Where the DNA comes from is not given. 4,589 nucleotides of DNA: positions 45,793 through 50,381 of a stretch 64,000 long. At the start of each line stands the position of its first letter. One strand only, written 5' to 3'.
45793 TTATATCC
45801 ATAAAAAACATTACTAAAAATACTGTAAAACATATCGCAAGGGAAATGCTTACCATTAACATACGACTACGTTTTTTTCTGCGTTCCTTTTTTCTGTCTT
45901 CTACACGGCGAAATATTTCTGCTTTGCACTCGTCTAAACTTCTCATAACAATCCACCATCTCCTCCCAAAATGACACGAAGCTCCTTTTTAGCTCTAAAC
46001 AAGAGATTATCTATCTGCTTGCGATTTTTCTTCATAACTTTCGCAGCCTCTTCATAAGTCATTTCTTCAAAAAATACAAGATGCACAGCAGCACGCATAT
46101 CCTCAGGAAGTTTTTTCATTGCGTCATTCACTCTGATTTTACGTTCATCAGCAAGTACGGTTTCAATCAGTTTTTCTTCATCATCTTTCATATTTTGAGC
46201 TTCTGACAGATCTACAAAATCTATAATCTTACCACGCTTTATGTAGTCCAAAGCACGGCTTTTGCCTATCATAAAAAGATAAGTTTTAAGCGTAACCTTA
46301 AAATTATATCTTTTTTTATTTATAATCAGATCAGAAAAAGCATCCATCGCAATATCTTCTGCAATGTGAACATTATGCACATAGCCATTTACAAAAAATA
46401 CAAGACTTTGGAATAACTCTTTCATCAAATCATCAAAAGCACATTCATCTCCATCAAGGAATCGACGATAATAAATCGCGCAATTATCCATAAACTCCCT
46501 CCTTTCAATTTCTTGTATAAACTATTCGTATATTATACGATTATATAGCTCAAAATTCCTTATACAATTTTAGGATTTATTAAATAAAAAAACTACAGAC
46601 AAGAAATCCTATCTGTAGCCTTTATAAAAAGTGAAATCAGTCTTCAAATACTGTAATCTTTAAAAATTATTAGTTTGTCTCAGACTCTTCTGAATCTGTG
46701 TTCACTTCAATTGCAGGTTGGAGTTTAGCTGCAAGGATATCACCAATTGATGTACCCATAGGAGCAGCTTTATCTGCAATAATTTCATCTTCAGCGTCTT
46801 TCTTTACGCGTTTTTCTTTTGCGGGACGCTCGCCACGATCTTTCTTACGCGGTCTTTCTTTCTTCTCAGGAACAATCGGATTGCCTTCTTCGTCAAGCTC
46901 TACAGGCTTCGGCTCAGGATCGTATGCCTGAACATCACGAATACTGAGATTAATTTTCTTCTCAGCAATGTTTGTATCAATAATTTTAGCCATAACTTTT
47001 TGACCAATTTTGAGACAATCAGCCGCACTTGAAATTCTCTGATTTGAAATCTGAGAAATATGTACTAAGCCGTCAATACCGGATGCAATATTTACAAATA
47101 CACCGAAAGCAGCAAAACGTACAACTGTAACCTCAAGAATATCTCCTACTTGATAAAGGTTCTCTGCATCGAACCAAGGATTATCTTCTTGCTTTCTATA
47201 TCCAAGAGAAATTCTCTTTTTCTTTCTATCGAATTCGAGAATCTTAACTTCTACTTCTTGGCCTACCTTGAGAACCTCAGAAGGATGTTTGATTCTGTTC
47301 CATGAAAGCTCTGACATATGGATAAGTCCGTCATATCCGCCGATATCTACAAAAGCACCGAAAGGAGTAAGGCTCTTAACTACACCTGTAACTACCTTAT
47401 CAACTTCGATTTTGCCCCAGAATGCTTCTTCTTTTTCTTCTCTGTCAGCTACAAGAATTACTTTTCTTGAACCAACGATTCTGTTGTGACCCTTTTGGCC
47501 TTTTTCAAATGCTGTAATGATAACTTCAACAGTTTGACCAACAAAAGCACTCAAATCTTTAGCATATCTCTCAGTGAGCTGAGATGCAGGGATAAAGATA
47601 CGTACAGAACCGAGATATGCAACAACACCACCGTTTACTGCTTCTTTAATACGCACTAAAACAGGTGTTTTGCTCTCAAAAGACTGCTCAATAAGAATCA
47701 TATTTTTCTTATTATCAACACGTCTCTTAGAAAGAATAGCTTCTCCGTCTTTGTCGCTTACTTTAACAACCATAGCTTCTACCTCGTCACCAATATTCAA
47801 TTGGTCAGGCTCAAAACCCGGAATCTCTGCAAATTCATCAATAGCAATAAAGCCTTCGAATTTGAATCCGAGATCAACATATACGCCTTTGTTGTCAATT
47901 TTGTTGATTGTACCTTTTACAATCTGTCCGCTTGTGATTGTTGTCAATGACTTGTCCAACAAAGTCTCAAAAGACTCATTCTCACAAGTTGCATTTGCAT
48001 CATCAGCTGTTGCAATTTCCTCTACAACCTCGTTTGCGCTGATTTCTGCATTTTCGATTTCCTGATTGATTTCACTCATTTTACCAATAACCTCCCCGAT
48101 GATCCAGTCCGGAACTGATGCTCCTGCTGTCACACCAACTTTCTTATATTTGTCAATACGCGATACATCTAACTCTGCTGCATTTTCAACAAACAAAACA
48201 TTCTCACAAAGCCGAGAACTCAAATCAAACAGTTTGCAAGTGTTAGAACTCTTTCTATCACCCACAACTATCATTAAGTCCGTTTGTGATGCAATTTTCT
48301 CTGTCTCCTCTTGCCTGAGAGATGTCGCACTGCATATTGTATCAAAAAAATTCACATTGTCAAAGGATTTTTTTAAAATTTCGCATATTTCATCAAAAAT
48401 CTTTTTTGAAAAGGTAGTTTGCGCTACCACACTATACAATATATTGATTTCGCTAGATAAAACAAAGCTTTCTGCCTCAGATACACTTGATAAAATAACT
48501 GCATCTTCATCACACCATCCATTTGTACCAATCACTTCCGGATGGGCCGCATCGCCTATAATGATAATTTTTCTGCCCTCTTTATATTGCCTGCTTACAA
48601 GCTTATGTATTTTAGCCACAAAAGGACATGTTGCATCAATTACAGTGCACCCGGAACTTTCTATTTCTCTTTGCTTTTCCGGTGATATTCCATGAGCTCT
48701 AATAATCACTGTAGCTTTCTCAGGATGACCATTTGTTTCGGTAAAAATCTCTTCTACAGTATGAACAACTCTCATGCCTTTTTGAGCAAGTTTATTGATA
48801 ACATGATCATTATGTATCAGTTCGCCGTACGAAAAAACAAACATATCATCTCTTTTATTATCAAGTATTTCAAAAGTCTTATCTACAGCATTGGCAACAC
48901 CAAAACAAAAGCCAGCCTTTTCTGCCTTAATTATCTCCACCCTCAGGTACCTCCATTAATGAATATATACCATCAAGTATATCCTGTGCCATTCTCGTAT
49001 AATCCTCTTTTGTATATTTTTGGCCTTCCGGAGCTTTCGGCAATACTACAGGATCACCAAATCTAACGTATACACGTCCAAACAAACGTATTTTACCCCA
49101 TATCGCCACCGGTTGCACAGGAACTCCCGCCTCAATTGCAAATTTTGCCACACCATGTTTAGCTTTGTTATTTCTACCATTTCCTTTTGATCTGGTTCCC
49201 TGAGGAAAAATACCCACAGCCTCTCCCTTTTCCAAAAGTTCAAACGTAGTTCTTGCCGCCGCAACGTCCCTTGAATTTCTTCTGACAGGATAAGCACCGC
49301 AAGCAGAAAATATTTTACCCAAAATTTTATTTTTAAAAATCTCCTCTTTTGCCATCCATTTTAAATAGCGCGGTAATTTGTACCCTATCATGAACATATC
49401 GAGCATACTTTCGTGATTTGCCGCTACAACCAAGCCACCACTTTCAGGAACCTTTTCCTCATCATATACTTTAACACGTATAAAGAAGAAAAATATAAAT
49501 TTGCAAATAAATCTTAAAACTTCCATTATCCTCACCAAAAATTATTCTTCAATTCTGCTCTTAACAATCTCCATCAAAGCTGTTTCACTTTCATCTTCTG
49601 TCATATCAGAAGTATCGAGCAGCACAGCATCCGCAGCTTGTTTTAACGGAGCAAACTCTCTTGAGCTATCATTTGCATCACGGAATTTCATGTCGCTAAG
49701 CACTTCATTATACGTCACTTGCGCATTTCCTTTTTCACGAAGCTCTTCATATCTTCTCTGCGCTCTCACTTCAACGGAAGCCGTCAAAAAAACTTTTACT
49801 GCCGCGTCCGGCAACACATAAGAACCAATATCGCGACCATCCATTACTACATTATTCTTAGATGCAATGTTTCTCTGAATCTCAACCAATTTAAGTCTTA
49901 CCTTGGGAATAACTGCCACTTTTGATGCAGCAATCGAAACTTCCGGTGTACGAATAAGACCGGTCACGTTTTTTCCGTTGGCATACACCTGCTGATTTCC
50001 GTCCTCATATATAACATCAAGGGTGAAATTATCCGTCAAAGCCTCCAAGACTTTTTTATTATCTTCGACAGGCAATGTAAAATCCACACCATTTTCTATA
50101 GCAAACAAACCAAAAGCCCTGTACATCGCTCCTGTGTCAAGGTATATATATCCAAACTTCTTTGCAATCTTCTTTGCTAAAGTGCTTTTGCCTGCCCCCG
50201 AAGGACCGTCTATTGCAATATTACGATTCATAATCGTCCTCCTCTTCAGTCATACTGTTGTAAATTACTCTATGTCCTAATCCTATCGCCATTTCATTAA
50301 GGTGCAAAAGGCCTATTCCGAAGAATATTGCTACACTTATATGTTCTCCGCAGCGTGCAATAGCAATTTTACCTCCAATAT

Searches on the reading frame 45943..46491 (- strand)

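Call 92: search_protein_families(library=pfam, proteins=[window:45943-46491:-], max_evalue=0.00001)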
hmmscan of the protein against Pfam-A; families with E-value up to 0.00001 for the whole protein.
window:45943-46491:- (182 aa): 3 families
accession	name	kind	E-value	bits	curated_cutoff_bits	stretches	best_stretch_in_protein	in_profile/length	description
PF08281.18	Sigma70_r4_2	-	6.5e-11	42.2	25.7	1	121-171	4-54/54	Sigma-70, region 4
PF04545.22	Sigma70_r4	-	2.5e-08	33.8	24.1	1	124-172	1-49/50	Sigma-70, region 4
PF04542.20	Sigma70_r2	-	1.7e-06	28.2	24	1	28-87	7-68/71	Sigma-70 region 2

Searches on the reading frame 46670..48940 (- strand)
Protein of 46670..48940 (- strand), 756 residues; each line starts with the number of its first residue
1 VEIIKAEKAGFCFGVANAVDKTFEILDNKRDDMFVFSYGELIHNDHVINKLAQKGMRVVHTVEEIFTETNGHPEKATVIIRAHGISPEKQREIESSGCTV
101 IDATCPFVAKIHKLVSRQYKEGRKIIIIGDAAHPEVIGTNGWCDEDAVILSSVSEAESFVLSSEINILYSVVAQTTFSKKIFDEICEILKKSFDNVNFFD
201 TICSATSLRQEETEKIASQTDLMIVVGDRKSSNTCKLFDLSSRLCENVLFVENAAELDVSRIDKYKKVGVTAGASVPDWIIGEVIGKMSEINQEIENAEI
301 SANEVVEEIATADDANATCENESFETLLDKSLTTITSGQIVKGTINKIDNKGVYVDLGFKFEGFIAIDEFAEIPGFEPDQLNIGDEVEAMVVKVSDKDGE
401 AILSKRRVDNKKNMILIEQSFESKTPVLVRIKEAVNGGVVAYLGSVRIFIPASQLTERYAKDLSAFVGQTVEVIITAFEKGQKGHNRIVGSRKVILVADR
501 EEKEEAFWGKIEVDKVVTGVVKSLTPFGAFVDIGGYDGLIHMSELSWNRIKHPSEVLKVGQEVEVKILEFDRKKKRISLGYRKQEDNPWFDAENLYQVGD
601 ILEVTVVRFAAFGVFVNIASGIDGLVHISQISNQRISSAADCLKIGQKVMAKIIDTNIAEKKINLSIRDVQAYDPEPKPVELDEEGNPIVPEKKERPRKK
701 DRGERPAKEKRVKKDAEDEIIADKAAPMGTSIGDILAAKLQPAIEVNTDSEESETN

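Call 92: search_protein_families(library=pfam, proteins=[window:46670-48940:-], max_evalue=0.00001)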
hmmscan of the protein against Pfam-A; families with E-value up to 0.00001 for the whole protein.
window:46670-48940:- (756 aa): 4 families
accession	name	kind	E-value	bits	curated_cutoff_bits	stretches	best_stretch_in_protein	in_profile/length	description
PF02401.23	LYTB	-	1.2e-91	307.2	24.5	1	3-288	1-266/267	LytB protein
PF00575.29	S1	-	4.3e-59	197.3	22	3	510-582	1-74/74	S1 RNA binding domain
PF23459.1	S1_RRP5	-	9.8e-18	64.9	27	1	514-578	4-69/72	RRP5 S1 domain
PF21710.3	Spt6_S1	-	9.6e-12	45.5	27.5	1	595-669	13-88/91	Spt6, S1/OB domain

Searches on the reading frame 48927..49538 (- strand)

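Call 92: search_protein_families(library=pfam, proteins=[window:48927-49538:-], max_evalue=0.00001)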
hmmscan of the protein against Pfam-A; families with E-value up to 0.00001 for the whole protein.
window:48927-49538:- (203 aa): 1 family
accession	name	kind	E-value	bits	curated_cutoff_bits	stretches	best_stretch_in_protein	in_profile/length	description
PF01553.26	Acyltransferase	-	9.1e-30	103.6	23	1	21-147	1-132/132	Acyltransferase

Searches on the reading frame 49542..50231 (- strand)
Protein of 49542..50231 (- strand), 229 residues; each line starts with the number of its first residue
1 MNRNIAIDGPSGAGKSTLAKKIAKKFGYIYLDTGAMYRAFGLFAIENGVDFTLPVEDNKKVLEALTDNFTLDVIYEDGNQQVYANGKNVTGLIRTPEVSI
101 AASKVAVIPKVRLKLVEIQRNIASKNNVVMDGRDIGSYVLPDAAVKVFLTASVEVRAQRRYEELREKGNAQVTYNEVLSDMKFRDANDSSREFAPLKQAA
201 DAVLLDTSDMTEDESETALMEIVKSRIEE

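Call 92: search_protein_families(library=pfam, proteins=[window:49542-50231:-], max_evalue=0.00001)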
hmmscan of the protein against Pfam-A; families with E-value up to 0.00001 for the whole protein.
window:49542-50231:- (229 aa): 4 families
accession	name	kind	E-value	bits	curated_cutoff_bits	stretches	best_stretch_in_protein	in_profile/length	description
PF02224.24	Cytidylate_kin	-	4.9e-70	236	26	1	5-223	1-209/211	Cytidylate kinase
PF13189.12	Cytidylate_kin2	-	2.1e-13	51.2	28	1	4-166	1-133/176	Cytidylate kinase-like family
PF13238.12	AAA_18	-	1.3e-07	32.5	29.4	0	5-160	1-108/128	AAA domain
PF13207.12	AAA_17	-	3.4e-06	27.8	27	0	9-39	2-32/136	AAA domain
